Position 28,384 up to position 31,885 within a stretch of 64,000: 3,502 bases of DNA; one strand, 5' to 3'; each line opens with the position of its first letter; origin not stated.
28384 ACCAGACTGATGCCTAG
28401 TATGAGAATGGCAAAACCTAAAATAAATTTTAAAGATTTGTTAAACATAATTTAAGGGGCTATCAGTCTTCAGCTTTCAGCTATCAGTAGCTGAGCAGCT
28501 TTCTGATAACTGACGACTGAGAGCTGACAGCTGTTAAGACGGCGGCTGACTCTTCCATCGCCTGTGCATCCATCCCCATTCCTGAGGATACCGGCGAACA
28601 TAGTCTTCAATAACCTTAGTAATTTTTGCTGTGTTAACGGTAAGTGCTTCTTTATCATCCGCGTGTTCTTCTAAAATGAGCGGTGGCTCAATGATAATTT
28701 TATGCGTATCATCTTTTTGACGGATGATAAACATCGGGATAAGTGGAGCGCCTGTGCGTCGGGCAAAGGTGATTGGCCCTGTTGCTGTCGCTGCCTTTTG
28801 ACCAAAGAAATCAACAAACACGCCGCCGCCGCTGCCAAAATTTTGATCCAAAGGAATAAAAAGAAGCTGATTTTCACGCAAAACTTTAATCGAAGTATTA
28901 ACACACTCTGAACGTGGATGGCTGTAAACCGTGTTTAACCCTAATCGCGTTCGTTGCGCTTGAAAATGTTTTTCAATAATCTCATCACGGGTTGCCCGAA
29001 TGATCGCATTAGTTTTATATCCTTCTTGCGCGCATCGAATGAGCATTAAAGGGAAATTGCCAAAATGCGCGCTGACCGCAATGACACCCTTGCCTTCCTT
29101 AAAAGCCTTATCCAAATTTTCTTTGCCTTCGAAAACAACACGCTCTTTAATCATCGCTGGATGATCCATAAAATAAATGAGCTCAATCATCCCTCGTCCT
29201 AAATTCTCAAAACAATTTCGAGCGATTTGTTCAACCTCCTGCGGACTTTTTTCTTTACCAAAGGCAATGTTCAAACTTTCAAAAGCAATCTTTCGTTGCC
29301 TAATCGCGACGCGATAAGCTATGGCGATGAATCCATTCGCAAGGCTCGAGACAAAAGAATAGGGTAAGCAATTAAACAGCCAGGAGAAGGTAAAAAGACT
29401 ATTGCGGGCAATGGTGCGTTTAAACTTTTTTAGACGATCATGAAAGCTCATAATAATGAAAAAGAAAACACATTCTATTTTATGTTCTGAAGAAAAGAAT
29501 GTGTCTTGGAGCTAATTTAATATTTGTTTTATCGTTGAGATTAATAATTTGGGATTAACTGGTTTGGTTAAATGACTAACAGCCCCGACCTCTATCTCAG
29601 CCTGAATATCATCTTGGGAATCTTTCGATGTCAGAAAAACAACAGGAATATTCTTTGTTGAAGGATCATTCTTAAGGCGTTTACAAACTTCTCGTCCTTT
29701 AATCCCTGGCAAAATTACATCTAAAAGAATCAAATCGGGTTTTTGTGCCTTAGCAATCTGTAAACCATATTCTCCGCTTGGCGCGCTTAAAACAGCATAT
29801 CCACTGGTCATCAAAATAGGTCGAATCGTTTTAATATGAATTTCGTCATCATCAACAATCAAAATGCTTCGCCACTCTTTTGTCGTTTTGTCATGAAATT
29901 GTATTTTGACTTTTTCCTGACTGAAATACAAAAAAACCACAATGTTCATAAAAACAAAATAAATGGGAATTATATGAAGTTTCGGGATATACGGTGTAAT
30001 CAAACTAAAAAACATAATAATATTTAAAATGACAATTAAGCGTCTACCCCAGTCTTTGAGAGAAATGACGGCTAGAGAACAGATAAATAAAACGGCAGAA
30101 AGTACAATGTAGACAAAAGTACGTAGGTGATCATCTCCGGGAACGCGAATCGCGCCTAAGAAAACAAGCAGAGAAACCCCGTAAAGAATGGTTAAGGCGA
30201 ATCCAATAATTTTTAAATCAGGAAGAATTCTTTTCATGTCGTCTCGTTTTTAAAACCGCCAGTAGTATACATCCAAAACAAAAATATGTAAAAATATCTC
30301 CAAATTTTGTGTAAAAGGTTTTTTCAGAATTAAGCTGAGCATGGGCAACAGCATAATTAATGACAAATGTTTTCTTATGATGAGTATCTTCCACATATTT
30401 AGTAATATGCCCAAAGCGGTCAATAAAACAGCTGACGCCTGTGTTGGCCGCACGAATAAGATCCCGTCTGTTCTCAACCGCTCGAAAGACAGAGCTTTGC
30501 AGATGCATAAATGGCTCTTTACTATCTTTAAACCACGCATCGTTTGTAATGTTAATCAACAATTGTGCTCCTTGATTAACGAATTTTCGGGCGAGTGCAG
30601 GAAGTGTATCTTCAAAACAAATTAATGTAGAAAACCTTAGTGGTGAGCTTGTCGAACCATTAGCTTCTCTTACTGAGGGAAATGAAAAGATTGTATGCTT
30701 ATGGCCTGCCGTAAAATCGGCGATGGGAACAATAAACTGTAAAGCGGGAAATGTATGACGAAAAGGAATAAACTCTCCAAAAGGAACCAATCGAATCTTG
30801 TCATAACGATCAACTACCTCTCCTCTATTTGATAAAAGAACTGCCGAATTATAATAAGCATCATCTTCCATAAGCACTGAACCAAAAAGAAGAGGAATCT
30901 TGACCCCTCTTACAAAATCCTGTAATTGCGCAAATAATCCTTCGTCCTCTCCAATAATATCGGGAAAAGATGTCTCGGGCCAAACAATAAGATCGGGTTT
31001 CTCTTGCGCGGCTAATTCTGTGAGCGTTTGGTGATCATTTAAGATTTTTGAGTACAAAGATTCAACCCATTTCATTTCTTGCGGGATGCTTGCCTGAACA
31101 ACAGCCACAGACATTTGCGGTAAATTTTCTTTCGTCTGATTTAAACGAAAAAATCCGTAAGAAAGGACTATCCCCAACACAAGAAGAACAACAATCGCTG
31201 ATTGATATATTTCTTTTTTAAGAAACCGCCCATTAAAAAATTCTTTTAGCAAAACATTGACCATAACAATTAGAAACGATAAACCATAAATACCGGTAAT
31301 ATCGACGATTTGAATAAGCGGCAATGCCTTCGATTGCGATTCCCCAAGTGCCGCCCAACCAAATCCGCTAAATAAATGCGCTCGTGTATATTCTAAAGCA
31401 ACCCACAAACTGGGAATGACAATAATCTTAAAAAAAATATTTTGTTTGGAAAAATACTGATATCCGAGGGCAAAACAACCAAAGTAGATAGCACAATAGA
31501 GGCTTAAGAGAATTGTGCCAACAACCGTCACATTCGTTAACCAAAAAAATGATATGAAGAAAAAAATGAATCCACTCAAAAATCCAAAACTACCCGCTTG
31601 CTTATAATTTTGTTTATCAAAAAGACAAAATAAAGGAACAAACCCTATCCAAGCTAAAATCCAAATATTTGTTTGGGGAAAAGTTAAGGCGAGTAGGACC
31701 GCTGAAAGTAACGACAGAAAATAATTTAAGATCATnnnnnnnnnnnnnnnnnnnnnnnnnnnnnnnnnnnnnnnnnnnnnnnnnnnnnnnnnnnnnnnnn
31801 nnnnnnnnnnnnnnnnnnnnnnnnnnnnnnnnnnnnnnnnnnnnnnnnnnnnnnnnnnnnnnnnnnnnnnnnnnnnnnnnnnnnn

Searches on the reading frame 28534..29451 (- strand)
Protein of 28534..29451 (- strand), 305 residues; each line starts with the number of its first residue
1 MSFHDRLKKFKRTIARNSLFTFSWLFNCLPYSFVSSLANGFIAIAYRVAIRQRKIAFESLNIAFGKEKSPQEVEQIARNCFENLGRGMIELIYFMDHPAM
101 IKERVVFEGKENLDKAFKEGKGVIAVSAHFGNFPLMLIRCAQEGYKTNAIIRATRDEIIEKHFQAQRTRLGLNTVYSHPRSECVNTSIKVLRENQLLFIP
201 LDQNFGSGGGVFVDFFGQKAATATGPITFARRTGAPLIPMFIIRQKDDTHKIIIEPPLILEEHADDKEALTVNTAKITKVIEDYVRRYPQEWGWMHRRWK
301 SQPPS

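Call 14: search_protein_families(library=pfam, proteins=[window:28534-29451:-])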
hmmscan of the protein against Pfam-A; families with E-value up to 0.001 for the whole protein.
window:28534-29451:- (305 aa): 1 family
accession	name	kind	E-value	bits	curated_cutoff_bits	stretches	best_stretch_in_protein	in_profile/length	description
PF03279.18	Lip_A_acyltrans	-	1.3e-50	172.7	22.3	1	21-300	21-294/295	Bacterial lipid A biosynthesis acyltransferase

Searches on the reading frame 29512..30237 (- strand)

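Call 14: search_protein_families(library=pfam, proteins=[window:29512-30237:-])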
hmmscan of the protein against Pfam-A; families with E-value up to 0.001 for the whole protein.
window:29512-30237:- (241 aa): 1 family
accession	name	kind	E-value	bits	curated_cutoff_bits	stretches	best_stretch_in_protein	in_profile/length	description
PF00072.30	Response_reg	-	7.7e-27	94.1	30.2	1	125-236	1-110/111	Response regulator receiver domain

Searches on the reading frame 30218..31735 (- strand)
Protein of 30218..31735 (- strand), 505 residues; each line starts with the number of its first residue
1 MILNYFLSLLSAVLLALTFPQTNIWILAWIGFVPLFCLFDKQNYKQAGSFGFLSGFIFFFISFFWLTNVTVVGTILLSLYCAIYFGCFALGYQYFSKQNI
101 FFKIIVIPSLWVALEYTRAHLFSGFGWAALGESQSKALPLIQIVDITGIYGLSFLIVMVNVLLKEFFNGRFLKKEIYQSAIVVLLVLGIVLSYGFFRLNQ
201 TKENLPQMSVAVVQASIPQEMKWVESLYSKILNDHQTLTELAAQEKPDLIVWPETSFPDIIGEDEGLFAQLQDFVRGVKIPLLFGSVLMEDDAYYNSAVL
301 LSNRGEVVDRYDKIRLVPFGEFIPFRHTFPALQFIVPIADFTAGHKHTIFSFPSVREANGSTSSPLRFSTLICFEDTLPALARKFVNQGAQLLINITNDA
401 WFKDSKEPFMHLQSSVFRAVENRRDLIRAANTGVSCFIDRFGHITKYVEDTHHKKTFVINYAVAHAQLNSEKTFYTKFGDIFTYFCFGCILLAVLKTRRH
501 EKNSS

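Call 12: find_encoding_contigs(protein=window:30218-31735:-, flank=10000, max_places=6)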
Protein window:30218-31735:- (505 aa): no gene with exactly this product is on record in the collection.

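Call 14: search_protein_families(library=pfam, proteins=[window:30218-31735:-])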
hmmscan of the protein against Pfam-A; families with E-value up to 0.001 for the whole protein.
window:30218-31735:- (505 aa): 2 families
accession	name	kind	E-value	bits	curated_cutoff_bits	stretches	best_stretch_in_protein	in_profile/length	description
PF20154.4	LNT_N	-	1.8e-37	129.4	27.1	1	11-162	1-159/159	Apolipoprotein N-acyltransferase N-terminal domain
PF00795.27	CN_hydrolase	-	2.7e-25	89.6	23.2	1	210-445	2-231/256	Carbon-nitrogen hydrolase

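Call 15: find_homologous_proteins(query=window:30218-31735:-, max_evalue=1e-30)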
Query window:30218-31735:- (505 aa): 7783 proteins with E <= 1e-30 among 8000 candidates; the best 120 are listed.
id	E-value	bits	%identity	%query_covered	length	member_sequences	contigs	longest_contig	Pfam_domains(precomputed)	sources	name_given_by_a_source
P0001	0.0e+0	1143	100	100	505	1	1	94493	PF20154.5,PF00795.28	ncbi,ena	-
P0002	5.1e-201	687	60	96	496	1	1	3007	PF20154.5,PF00795.28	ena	-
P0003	4.7e-169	581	54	99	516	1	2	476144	PF20154.5,PF00795.28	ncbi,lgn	-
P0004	1.1e-166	573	54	98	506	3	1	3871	PF20154.5,PF00795.28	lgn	-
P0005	3.3e-165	569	50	99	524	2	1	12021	PF20154.5,PF00795.28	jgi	-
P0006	2.6e-164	566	52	98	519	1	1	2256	PF20154.5,PF00795.28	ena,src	-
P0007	4.3e-164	565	52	98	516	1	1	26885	PF20154.5,PF00795.28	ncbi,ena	-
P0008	4.3e-163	562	53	97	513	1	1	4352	PF20154.5,PF00795.28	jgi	-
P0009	5.1e-163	561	52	98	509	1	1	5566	PF20154.5,PF00795.28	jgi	-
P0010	1.7e-162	560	51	98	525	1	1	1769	PF20154.5,PF00795.28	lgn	-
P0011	2.9e-162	559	52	94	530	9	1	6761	PF20154.5,PF00795.28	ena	-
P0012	9.1e-162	557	51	98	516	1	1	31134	PF20154.5,PF00795.28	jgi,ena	-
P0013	2.6e-161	556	53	97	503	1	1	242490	PF20154.5,PF00795.28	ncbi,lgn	-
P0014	3.0e-161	556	51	98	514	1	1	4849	PF20154.5,PF00795.28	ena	-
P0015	9.0e-161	554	52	98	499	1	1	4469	PF20154.5,PF00795.28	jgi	-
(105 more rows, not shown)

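Call 16: find_encoding_contigs(protein=P0001, flank=10000, max_places=6)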
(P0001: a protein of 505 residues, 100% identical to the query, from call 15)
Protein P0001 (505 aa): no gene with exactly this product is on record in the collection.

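Call 53: find_encoding_contigs(protein=P0003, flank=5000, max_places=2)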
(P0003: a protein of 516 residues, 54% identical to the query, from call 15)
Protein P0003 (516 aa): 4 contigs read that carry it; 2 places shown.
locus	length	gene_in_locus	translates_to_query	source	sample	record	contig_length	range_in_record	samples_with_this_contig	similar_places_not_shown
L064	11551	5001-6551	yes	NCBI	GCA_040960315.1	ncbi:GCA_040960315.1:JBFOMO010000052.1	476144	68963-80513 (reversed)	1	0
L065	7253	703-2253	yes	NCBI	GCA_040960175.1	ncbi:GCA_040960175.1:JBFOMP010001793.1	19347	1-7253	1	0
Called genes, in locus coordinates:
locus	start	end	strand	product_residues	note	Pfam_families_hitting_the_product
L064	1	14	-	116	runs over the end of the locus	PF13473:Cupredoxin_1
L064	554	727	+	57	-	-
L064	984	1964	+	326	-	PF03462:PCRF, PF00472:RF-1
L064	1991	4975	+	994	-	PF07517:SecA_DEAD, PF01043:SecA_PP_bind, PF21090:P-loop_SecA, PF07516:SecA_SW, PF02810:SEC-C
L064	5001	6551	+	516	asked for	PF20154:LNT_N, PF00795:CN_hydrolase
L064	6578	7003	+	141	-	-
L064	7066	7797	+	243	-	PF00072:Response_reg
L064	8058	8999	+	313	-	PF03279:Lip_A_acyltrans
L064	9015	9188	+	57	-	-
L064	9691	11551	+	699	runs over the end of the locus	PF03030:H_PPase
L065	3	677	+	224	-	?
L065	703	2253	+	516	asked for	PF20154:LNT_N, PF00795:CN_hydrolase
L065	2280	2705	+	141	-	-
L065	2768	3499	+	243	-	PF00072:Response_reg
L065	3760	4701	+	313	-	PF03279:Lip_A_acyltrans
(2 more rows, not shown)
